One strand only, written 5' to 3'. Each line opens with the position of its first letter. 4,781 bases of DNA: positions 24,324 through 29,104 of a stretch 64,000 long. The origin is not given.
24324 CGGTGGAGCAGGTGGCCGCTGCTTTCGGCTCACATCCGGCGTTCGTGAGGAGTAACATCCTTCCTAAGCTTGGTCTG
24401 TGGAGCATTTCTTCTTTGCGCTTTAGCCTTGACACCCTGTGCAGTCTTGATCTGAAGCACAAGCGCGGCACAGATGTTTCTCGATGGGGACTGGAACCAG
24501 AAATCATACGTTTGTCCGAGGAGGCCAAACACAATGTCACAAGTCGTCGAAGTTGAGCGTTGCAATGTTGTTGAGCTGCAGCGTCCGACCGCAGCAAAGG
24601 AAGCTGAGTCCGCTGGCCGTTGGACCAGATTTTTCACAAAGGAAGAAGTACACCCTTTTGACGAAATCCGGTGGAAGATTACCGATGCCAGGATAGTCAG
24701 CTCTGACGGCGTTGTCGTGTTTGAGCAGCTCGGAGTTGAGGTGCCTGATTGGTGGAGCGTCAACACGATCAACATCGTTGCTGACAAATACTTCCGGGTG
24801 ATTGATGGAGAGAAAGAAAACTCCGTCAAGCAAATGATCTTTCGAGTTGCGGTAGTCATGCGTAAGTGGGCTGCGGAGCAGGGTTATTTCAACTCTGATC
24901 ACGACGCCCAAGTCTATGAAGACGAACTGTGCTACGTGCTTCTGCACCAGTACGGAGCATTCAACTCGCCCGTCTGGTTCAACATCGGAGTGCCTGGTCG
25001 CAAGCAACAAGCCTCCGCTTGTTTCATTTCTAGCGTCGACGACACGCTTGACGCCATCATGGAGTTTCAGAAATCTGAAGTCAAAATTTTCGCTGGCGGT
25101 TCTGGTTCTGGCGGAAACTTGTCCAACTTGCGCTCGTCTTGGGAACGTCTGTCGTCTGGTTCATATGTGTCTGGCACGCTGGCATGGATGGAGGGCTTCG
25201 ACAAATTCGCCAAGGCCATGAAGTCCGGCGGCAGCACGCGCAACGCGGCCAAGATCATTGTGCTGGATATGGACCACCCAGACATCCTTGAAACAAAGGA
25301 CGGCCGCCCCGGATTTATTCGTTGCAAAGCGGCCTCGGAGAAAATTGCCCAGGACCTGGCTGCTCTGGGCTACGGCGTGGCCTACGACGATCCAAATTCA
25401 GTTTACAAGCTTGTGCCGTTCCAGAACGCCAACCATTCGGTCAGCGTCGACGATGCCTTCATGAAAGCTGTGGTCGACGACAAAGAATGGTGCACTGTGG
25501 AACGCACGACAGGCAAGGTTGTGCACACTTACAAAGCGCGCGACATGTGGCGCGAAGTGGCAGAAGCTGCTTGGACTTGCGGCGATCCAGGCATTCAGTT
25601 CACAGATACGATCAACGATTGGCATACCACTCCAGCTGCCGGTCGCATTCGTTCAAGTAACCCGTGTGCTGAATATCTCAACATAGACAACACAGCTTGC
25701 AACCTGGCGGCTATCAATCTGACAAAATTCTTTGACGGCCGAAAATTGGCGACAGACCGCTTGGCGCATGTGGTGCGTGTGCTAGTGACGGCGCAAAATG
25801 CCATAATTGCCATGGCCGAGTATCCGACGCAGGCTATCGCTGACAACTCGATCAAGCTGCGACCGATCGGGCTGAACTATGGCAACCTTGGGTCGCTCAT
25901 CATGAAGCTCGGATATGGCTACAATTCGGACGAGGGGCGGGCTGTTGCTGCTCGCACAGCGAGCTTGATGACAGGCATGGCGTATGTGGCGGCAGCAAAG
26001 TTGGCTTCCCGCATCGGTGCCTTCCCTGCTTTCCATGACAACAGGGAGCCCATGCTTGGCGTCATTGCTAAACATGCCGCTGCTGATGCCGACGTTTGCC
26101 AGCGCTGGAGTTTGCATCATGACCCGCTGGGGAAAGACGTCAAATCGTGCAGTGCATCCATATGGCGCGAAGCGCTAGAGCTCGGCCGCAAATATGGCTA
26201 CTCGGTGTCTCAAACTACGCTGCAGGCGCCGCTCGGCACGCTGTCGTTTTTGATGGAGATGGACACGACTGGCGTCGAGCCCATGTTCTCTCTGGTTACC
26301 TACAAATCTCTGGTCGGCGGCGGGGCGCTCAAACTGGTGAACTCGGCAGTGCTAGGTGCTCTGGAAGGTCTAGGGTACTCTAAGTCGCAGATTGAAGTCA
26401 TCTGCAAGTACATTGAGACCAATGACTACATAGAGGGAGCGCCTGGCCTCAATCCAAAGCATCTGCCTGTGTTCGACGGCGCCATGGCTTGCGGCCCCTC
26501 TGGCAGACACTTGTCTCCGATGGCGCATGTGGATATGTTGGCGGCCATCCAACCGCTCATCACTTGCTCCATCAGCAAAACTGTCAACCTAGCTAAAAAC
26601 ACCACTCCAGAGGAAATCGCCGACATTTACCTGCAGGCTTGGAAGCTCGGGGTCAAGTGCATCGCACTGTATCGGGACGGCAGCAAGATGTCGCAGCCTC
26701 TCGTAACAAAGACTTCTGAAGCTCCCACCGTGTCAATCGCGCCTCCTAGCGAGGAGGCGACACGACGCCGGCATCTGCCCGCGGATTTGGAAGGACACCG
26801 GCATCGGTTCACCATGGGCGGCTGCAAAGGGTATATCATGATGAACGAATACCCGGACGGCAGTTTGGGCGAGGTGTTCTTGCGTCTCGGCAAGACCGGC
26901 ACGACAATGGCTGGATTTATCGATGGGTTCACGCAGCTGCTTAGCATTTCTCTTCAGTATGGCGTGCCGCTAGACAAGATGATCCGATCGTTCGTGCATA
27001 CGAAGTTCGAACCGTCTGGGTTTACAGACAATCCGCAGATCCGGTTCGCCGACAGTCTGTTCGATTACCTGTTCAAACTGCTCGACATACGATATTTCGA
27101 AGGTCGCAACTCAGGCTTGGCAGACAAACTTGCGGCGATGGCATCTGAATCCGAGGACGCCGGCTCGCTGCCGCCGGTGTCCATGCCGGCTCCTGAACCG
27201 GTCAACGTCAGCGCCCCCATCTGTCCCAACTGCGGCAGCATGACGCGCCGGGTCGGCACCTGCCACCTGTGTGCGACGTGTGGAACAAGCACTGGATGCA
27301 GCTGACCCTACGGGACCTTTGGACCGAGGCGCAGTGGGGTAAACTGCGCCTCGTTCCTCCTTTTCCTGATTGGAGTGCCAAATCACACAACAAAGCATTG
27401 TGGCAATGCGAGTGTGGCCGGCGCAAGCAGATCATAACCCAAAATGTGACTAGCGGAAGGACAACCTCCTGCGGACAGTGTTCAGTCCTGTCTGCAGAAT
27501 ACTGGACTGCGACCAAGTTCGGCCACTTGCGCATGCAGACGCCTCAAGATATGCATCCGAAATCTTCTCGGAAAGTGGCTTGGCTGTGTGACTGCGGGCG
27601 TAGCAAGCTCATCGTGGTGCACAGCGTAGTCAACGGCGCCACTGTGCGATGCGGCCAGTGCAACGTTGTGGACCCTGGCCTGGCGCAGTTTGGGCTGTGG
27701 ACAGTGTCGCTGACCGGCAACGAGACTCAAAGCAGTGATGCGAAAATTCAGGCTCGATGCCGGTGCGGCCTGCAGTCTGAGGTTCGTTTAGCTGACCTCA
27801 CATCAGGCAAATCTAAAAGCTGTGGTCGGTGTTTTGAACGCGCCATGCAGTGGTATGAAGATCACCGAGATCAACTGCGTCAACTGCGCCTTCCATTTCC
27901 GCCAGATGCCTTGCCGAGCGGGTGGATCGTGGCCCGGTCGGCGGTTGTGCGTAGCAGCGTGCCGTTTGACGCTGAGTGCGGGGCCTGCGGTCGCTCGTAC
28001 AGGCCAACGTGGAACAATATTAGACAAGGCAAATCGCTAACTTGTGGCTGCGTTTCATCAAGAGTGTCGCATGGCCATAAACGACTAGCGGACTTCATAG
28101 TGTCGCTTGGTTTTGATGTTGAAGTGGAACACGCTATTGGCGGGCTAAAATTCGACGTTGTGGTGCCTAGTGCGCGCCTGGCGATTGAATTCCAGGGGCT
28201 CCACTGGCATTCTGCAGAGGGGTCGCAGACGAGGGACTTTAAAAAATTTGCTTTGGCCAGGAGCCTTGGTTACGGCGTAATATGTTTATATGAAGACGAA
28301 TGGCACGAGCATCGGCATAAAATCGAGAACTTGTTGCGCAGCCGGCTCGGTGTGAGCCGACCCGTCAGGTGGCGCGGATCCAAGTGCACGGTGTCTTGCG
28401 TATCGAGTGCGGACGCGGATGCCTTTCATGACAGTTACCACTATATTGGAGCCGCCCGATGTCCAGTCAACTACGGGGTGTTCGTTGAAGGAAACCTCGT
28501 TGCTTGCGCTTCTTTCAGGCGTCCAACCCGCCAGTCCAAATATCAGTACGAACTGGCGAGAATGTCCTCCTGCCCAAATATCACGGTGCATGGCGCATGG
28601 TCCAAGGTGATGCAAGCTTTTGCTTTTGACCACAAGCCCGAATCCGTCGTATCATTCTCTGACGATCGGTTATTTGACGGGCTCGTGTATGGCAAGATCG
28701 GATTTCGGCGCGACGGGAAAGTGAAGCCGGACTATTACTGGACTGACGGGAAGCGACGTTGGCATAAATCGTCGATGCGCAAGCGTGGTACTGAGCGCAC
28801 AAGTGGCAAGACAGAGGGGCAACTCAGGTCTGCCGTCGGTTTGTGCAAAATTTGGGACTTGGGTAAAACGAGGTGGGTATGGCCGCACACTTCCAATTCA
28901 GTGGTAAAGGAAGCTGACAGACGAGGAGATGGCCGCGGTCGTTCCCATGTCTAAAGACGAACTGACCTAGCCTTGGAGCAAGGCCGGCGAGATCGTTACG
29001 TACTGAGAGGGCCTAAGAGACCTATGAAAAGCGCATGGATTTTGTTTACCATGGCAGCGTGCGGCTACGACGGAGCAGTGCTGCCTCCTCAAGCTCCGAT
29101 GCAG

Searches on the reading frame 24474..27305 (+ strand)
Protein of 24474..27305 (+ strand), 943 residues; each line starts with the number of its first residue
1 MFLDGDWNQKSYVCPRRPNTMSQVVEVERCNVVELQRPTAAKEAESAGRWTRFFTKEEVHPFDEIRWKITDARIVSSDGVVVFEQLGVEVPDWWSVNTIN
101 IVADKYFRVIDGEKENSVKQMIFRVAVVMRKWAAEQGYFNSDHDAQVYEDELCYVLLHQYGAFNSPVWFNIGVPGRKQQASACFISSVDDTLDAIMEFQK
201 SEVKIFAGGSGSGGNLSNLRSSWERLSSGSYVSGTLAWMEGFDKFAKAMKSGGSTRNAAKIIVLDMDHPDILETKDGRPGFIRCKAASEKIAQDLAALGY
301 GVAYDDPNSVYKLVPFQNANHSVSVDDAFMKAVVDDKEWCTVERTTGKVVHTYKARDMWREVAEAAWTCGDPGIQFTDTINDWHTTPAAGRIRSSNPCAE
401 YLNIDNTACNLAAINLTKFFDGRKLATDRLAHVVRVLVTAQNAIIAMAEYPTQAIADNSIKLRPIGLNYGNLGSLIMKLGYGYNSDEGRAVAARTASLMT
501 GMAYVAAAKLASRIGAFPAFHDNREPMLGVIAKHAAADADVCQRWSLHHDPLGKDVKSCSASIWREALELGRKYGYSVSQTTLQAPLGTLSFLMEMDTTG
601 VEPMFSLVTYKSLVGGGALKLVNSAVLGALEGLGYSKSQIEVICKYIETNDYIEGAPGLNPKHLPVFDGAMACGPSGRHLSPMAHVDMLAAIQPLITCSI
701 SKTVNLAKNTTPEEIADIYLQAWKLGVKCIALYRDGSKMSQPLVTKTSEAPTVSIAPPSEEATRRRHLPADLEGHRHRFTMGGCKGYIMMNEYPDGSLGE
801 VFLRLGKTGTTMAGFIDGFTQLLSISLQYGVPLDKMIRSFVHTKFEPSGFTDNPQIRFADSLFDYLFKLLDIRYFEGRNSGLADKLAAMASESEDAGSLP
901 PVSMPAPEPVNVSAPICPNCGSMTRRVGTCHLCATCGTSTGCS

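Call 94: search_protein_families(library=phrogs, proteins=[window:24474-27305:+], max_evalue=0.0001)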
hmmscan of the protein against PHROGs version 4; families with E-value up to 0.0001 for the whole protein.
window:24474-27305:+ (943 aa): 5 families
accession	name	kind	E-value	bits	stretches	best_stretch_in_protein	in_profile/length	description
phrog_84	-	DNA, RNA and nucleotide metabolism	1.2e-96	325.8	1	99-943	203-975/975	ribonucleoside-diphosphate reductase large subunit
phrog_3844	-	moron, auxiliary metabolic gene and host takeover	4.4e-17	63.2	1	406-729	159-426/451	NrdA-like aerobic NDP reductase large subunit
phrog_3987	-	DNA, RNA and nucleotide metabolism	3.4e-14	53.3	1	162-272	203-311/467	ribonucleotide reductase large subunit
phrog_12229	-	DNA, RNA and nucleotide metabolism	1.6e-08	34.4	1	89-262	2-157/577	ribonucleotide reductase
phrog_367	-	DNA, RNA and nucleotide metabolism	3.7e-06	26.4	1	244-511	271-501/701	ribonucleotide reductase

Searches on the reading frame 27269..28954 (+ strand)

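Call 94: search_protein_families(library=phrogs, proteins=[window:27269-28954:+], max_evalue=0.0001)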
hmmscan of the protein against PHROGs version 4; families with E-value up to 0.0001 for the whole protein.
window:27269-28954:+ (561 aa): 5 families
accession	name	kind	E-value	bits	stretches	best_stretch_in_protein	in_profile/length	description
phrog_3339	-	DNA, RNA and nucleotide metabolism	7e-61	207.9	1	257-538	242-533/536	homing endonuclease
phrog_559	-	DNA, RNA and nucleotide metabolism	1.4e-60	206.8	1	37-543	84-604/607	HNH endonuclease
phrog_29804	-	unknown function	3.4e-26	93.3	1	227-499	213-478/534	-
phrog_374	-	DNA, RNA and nucleotide metabolism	1.8e-08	34.6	0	38-71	216-249/617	HNH endonuclease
phrog_9902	-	unknown function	1.5e-06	28.8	1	258-328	71-140/210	-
